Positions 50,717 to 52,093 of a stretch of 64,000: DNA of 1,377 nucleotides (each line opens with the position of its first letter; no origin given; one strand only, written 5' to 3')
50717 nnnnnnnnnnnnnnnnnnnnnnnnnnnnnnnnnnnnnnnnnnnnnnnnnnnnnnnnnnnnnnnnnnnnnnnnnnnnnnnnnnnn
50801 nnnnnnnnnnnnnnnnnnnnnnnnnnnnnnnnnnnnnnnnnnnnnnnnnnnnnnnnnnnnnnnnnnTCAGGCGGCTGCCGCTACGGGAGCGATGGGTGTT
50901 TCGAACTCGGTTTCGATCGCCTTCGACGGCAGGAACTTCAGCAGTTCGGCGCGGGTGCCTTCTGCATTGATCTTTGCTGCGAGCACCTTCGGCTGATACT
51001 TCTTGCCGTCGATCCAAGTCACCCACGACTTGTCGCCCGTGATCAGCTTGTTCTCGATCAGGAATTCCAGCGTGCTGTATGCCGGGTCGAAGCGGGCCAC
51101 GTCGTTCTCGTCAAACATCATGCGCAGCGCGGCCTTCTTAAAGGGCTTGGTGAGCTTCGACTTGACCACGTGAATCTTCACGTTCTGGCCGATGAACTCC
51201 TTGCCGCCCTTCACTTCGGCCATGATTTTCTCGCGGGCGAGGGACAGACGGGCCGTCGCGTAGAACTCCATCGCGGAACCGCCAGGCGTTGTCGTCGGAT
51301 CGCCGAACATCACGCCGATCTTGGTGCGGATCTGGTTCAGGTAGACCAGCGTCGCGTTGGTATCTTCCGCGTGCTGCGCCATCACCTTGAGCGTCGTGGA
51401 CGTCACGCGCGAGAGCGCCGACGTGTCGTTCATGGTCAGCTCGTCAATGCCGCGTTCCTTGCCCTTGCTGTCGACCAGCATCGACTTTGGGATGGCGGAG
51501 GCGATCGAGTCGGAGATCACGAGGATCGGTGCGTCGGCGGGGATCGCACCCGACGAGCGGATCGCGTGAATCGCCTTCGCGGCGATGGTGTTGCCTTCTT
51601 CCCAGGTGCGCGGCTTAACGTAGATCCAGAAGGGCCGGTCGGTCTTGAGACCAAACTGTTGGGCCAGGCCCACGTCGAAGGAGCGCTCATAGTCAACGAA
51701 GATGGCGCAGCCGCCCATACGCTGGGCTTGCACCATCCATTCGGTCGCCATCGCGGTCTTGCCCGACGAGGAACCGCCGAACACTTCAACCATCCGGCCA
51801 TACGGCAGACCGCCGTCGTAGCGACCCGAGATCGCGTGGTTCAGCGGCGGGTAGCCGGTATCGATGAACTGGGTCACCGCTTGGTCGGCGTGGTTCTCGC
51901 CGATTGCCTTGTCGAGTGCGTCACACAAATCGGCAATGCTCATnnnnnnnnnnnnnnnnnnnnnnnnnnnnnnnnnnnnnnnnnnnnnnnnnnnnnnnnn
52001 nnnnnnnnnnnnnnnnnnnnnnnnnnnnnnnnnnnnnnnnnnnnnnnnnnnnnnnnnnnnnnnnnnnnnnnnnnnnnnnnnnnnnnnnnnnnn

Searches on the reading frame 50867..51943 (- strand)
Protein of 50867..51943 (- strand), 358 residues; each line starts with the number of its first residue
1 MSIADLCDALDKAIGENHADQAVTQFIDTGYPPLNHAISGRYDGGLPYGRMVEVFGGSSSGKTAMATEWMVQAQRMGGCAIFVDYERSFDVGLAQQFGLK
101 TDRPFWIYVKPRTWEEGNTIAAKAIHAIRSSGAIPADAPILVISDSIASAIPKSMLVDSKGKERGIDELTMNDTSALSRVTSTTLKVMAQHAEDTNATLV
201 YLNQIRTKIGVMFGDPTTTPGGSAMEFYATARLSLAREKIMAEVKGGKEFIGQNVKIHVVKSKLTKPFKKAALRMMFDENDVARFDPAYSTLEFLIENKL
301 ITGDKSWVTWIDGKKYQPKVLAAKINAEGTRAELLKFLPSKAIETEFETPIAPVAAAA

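Call 12: search_protein_families(library=phrogs, proteins=[window:50867-51943:-], max_evalue=0.001)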
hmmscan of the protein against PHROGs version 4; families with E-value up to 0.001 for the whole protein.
window:50867-51943:- (358 aa): 4 families
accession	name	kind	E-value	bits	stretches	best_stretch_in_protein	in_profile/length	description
phrog_97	-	other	1.6e-79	269.5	2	1-239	18-255/506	UvsX-like recombinase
phrog_9666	-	unknown function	6.6e-72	243.9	2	62-334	486-757/779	-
phrog_8337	-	DNA, RNA and nucleotide metabolism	1.4e-20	74.8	1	24-265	47-268/273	DNA repair protein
phrog_19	-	DNA, RNA and nucleotide metabolism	0.00042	20.3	1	13-86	322-390/621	DnaB-like replicative helicase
